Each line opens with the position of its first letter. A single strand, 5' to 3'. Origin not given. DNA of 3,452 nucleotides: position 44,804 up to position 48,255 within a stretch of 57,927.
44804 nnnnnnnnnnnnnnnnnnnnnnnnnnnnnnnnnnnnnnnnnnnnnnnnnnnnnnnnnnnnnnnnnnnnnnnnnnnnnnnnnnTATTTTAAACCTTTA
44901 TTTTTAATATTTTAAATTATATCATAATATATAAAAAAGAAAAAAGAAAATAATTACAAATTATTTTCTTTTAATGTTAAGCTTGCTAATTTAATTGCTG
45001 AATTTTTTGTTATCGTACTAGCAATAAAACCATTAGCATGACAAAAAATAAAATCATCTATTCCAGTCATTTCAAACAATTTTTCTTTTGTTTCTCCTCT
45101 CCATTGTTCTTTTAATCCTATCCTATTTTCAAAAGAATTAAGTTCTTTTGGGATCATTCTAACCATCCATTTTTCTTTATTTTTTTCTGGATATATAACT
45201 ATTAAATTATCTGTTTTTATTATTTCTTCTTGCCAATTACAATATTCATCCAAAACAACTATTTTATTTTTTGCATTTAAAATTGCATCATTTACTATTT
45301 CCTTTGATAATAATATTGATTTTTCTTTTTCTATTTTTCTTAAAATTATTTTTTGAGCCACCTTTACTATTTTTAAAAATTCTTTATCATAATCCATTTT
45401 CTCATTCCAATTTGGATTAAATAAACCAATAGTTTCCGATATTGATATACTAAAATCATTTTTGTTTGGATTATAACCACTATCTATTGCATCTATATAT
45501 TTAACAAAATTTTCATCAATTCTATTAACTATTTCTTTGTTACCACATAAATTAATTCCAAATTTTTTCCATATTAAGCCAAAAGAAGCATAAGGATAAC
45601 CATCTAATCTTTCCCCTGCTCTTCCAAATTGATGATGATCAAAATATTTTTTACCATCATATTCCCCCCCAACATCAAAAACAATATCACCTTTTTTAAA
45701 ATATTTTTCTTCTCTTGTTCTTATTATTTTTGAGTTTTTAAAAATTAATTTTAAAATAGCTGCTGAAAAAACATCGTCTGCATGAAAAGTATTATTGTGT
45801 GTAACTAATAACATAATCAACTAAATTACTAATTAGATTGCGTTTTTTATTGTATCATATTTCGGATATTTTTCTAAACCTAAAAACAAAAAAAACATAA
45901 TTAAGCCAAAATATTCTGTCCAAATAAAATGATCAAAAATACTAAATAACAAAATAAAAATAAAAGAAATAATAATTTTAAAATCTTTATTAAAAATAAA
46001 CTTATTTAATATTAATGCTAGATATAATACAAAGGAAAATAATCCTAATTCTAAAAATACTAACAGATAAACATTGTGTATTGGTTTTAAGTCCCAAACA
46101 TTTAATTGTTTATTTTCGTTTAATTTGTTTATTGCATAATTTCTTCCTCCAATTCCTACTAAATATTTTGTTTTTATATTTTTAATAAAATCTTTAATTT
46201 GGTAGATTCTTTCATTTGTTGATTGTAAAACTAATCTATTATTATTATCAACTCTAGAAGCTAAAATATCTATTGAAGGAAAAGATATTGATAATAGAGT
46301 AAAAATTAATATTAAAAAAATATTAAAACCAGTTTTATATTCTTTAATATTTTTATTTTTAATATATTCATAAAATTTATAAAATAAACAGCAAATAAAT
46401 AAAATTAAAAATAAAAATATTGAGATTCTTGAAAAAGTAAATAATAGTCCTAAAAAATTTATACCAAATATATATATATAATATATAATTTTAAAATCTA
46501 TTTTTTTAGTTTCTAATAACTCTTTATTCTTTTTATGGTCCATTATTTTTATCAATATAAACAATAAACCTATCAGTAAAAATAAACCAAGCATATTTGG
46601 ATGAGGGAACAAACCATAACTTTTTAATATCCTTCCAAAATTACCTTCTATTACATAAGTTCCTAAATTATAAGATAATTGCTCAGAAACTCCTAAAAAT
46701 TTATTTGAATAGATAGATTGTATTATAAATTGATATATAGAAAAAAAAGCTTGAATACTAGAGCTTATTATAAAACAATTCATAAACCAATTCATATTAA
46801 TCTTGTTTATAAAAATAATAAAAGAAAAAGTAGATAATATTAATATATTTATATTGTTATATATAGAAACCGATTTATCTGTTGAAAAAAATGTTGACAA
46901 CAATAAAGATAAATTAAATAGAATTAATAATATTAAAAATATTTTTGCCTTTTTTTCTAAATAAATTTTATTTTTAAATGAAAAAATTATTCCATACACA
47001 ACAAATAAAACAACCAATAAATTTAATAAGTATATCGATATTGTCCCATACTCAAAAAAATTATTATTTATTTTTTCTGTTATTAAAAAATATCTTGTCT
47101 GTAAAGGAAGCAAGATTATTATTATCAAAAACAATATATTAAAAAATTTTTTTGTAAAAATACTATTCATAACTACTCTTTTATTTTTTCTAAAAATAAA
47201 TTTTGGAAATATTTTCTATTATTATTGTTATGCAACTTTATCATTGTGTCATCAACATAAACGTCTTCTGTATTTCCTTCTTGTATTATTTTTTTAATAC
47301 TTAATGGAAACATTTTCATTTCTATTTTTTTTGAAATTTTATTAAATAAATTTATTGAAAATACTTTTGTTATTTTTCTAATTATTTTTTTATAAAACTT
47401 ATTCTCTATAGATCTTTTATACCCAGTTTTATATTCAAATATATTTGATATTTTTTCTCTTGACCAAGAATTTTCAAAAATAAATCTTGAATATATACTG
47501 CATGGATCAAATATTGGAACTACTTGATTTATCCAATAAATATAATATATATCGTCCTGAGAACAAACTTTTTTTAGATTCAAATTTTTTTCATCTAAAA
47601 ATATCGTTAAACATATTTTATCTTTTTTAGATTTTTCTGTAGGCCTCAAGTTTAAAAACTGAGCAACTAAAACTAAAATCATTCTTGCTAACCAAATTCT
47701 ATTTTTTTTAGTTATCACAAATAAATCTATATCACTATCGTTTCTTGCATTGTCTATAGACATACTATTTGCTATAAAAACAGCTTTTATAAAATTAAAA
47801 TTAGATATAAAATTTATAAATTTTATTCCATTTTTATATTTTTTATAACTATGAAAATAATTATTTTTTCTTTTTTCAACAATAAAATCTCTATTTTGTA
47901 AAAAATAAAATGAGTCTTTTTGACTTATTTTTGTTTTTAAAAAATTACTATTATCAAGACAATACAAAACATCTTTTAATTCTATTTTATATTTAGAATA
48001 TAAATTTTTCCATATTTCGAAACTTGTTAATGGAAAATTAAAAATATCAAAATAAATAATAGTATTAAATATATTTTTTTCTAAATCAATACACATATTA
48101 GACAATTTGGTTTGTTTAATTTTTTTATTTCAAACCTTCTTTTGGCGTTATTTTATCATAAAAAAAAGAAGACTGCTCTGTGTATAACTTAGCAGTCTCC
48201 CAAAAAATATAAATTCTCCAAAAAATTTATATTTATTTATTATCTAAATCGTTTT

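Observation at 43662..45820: GGDEF-like protein with reversed motif order, paired with a MYG1-type phosphoesterase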

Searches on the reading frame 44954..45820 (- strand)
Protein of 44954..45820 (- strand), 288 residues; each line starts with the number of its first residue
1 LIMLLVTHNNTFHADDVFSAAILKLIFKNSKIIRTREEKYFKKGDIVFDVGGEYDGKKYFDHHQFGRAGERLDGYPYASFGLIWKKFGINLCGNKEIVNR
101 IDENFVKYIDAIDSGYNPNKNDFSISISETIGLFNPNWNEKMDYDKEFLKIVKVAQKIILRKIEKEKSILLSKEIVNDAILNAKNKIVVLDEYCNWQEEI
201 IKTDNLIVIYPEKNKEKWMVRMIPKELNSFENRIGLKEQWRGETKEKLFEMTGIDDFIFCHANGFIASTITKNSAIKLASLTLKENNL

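Call 3: search_protein_families(library=pfam, proteins=[window:44954-45820:-], max_evalue=1)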
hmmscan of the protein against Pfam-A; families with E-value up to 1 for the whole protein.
window:44954-45820:- (288 aa): 1 family
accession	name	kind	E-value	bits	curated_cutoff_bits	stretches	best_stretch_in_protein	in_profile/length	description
PF03690.18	MYG1_exonuc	-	1.1e-71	242.4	22.1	1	5-283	2-318/318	Uncharacterised protein family (UPF0160)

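Call 4: search_protein_families(library=ncbifam, proteins=[window:44954-45820:-], max_evalue=1)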
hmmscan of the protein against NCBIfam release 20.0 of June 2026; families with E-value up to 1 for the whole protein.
window:44954-45820:- (288 aa): 0 families

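Call 55: search_protein_families(library=padloc, proteins=[window:44954-45820:-], max_evalue=0.01)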
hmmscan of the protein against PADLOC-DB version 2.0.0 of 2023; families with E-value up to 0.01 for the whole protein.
window:44954-45820:- (288 aa): 0 families

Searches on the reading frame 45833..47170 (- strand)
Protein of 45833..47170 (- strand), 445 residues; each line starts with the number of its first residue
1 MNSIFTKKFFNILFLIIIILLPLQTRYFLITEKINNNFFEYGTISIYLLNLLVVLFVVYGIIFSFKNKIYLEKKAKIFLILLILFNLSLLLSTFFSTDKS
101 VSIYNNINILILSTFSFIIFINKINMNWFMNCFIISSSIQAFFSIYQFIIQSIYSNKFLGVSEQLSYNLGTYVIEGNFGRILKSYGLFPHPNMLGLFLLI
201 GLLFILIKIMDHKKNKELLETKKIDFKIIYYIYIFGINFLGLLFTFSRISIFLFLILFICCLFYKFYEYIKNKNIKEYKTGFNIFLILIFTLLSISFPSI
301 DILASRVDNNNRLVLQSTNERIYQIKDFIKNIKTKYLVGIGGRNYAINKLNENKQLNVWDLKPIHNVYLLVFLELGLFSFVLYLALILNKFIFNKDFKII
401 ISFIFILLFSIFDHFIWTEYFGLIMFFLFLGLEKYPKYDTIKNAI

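Call 3: search_protein_families(library=pfam, proteins=[window:45833-47170:-], max_evalue=1)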
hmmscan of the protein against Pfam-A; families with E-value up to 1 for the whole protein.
window:45833-47170:- (445 aa): 1 family
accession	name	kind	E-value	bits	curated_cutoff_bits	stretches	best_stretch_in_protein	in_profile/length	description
PF04932.20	Wzy_C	-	2.4e-14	53.8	31.7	1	236-384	4-149/149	O-Antigen ligase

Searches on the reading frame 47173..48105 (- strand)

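Call 3: search_protein_families(library=pfam, proteins=[window:47173-48105:-], max_evalue=1)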
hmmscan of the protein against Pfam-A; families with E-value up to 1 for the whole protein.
window:47173-48105:- (310 aa): 2 families
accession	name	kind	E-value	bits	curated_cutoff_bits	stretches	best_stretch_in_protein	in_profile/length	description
PF18765.7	Polbeta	-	3.7e-05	24.2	26.9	1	96-142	3-49/93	Polymerase beta, Nucleotidyltransferase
PF01909.29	NTP_transf_2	-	0.016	16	21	1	114-154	22-47/93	Nucleotidyltransferase domain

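Call 55: search_protein_families(library=padloc, proteins=[window:47173-48105:-], max_evalue=0.01)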
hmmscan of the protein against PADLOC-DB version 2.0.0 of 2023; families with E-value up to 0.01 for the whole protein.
window:47173-48105:- (310 aa): 0 families
